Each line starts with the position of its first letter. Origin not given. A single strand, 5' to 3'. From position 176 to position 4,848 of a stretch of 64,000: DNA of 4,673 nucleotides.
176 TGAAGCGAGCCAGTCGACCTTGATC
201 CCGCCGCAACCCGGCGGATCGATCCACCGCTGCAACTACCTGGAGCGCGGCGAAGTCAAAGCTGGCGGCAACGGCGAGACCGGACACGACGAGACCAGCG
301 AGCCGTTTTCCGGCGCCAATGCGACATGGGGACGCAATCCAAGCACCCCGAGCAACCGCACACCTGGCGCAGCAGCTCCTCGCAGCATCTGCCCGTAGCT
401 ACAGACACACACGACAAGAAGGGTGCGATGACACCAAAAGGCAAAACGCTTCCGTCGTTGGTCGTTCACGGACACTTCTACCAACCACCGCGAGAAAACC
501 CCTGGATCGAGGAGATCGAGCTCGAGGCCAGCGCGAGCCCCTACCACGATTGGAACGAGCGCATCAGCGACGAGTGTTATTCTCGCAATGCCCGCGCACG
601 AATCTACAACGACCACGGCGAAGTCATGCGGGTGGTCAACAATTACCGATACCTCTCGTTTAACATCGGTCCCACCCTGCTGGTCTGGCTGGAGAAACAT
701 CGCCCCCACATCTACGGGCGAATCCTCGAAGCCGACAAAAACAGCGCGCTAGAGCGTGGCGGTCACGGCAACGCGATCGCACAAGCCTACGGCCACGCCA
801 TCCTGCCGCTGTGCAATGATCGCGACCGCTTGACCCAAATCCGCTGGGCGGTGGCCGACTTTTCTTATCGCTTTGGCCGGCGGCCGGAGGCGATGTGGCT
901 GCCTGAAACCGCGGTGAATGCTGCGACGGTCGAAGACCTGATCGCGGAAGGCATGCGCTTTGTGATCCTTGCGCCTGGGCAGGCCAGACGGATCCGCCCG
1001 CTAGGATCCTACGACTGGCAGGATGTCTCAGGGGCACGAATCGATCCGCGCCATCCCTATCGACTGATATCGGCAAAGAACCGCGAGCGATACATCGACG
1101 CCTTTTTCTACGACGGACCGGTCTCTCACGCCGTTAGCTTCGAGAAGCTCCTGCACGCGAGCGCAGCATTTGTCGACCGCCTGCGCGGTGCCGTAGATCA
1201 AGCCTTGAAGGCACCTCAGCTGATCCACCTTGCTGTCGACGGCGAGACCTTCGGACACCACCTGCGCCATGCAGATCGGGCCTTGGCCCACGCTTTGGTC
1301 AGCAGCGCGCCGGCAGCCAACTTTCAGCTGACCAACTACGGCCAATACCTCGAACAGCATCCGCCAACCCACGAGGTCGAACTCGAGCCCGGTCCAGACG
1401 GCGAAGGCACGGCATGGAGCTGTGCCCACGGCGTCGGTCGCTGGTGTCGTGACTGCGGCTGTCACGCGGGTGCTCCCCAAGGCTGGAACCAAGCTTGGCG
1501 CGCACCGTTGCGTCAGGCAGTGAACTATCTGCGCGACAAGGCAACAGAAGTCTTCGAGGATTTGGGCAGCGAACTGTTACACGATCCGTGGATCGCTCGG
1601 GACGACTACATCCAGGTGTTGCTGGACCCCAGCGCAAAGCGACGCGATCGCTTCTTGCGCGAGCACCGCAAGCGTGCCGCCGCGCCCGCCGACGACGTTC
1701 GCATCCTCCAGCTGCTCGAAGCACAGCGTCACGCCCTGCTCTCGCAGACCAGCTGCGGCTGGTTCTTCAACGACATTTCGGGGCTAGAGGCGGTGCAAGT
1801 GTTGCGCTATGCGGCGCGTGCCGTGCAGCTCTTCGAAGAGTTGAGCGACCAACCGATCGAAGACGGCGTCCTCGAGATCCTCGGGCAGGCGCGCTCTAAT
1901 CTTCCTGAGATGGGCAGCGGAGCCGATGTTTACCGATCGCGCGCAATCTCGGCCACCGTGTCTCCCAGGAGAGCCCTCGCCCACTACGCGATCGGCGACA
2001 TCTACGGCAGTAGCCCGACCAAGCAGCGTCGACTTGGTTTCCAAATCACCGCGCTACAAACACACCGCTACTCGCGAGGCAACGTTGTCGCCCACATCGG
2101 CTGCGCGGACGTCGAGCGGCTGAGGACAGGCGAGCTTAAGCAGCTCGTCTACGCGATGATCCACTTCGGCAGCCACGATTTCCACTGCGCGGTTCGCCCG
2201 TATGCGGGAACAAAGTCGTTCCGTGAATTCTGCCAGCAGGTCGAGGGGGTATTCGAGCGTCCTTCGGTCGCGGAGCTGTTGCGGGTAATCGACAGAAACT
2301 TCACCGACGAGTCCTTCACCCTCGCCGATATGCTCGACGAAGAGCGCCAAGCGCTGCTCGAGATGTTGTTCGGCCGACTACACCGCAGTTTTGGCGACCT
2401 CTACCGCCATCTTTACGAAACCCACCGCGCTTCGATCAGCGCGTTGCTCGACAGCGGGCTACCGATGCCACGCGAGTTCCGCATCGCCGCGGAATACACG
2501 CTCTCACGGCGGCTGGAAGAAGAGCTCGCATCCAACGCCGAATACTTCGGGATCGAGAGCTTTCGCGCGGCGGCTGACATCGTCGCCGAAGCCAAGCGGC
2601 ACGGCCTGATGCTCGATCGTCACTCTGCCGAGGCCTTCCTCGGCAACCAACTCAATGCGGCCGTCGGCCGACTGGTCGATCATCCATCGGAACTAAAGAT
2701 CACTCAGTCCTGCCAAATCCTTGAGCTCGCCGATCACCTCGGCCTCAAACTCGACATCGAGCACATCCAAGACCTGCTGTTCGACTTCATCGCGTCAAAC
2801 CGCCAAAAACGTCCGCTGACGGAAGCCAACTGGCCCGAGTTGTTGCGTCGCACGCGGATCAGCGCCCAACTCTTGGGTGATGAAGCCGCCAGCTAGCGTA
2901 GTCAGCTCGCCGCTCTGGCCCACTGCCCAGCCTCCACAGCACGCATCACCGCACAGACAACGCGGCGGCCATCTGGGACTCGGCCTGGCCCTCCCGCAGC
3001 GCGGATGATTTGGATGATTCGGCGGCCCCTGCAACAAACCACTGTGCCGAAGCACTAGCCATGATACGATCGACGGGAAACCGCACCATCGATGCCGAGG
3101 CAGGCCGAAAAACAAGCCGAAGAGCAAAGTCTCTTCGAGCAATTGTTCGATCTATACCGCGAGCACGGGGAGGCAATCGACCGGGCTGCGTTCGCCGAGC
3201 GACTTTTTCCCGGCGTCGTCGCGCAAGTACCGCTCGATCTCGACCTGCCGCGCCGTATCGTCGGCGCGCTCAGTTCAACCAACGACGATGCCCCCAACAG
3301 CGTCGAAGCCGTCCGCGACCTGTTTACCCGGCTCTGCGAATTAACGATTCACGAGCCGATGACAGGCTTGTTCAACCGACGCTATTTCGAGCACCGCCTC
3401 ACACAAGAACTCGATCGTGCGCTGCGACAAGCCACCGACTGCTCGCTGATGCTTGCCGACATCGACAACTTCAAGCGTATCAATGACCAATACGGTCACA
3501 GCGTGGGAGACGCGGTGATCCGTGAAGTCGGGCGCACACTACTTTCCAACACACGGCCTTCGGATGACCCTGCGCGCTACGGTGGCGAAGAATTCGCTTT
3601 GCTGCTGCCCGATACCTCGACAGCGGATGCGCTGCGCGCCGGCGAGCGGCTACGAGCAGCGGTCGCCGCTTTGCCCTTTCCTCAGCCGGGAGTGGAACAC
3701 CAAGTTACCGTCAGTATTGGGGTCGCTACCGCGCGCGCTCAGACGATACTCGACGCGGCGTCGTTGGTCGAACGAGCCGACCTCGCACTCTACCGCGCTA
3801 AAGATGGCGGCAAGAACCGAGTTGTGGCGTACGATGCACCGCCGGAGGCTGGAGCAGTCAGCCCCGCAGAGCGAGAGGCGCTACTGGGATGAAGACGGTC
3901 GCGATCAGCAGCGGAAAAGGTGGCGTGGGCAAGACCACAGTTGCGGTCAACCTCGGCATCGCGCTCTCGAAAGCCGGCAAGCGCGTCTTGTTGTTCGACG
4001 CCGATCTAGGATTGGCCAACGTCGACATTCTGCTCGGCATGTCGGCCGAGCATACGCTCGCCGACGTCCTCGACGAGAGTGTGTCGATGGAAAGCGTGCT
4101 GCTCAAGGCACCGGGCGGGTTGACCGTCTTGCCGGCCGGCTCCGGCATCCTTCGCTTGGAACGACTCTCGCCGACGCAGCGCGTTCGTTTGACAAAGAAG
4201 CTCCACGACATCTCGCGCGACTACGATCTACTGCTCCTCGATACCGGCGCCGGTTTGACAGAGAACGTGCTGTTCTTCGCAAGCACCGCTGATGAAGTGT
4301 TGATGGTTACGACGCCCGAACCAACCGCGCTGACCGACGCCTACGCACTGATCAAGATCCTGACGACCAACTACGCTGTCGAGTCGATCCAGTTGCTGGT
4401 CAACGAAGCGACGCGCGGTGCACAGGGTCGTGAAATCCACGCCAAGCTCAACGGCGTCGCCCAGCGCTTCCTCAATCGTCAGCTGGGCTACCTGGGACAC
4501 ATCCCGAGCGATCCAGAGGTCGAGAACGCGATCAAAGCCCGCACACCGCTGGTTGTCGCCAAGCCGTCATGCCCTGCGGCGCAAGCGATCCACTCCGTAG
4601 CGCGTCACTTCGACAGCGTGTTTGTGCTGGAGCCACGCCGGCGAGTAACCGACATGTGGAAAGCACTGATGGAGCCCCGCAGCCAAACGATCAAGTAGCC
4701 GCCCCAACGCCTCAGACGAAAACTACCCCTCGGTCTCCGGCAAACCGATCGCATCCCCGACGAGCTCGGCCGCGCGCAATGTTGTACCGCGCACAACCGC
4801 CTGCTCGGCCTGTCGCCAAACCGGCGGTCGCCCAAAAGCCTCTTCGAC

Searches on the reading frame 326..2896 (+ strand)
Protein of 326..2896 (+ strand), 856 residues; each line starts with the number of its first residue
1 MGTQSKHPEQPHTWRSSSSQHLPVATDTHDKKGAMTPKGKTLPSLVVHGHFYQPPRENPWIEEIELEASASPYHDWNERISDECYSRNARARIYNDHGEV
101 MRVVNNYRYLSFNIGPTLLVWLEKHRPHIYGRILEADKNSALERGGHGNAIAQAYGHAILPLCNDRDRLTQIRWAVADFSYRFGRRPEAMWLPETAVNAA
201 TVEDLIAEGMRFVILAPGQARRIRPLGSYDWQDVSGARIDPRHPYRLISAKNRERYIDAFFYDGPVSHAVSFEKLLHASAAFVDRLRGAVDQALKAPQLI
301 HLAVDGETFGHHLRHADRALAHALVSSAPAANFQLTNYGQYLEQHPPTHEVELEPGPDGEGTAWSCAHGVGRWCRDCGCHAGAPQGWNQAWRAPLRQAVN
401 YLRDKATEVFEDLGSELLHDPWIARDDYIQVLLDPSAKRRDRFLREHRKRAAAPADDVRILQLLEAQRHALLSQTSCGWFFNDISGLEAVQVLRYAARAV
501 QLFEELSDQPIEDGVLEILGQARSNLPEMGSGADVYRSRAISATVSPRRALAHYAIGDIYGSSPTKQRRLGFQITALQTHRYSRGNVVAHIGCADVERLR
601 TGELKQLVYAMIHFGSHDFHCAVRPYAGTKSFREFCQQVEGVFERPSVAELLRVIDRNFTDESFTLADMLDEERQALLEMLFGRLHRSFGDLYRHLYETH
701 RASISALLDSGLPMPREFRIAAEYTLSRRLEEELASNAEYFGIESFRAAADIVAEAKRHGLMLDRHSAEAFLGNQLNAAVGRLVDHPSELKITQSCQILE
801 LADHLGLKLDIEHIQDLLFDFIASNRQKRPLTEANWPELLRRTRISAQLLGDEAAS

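Call 41: search_protein_families(library=pfam, proteins=[window:326-2896:+], max_evalue=0.0001)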
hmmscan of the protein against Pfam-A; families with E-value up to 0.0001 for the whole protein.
window:326-2896:+ (856 aa): 2 families
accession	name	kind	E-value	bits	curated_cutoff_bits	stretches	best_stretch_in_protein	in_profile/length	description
PF12055.13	DUF3536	-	4.3e-94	315.5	25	1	387-669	1-283/284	Domain of unknown function (DUF3536)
PF03065.20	Glyco_hydro_57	-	5.1e-19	69.1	21.2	1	79-352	42-289/291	Glycosyl hydrolase family 57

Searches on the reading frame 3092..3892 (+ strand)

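Call 41: search_protein_families(library=pfam, proteins=[window:3092-3892:+], max_evalue=0.0001)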
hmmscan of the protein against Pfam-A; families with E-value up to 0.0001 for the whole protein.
window:3092-3892:+ (266 aa): 1 family
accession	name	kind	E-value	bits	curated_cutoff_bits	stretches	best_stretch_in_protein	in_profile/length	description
PF00990.26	GGDEF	-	6e-49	166.3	23.8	1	86-243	2-161/161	Diguanylate cyclase, GGDEF domain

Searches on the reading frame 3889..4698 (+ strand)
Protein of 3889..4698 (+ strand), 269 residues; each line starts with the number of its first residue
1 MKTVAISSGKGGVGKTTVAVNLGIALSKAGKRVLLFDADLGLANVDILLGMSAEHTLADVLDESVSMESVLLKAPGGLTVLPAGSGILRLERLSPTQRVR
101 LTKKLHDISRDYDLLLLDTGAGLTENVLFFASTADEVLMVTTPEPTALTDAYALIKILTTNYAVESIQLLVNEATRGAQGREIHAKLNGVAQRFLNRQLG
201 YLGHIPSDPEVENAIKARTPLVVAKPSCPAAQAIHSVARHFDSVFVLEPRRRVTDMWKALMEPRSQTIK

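Call 41: search_protein_families(library=pfam, proteins=[window:3889-4698:+], max_evalue=0.0001)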
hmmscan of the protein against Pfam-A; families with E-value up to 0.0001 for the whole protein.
window:3889-4698:+ (269 aa): 8 families
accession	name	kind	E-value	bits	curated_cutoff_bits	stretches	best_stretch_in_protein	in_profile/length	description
PF13614.12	AAA_31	-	4.9e-22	79.2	27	1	1-159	1-165/177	AAA domain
PF10609.15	ParA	-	9.2e-22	78.1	27.1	1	2-240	4-244/246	NUBPL iron-transfer P-loop NTPase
PF01656.29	CbiA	-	1.6e-16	60.9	25.4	1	4-217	1-121/125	CobQ/CobB/MinD/ParA nucleotide binding domain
PF06564.18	CBP_BcsQ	-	2.4e-11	44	21.3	1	1-239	1-231/234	Cellulose biosynthesis protein BcsQ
PF00142.24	Fer4_NifH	-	1.7e-09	38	25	1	8-243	6-246/271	4Fe-4S iron sulfur cluster binding proteins, NifH/frxC family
PF09140.17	MipZ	-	1.1e-06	28.7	20.7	1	4-150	3-135/262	ATPase MipZ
PF02374.21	ArsA_ATPase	-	1.4e-06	28.2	24.3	1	6-39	5-38/305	Anion-transporting ATPase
PF07015.17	VirC1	-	4.6e-05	23.3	24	0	1-39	1-39/231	VirC1 protein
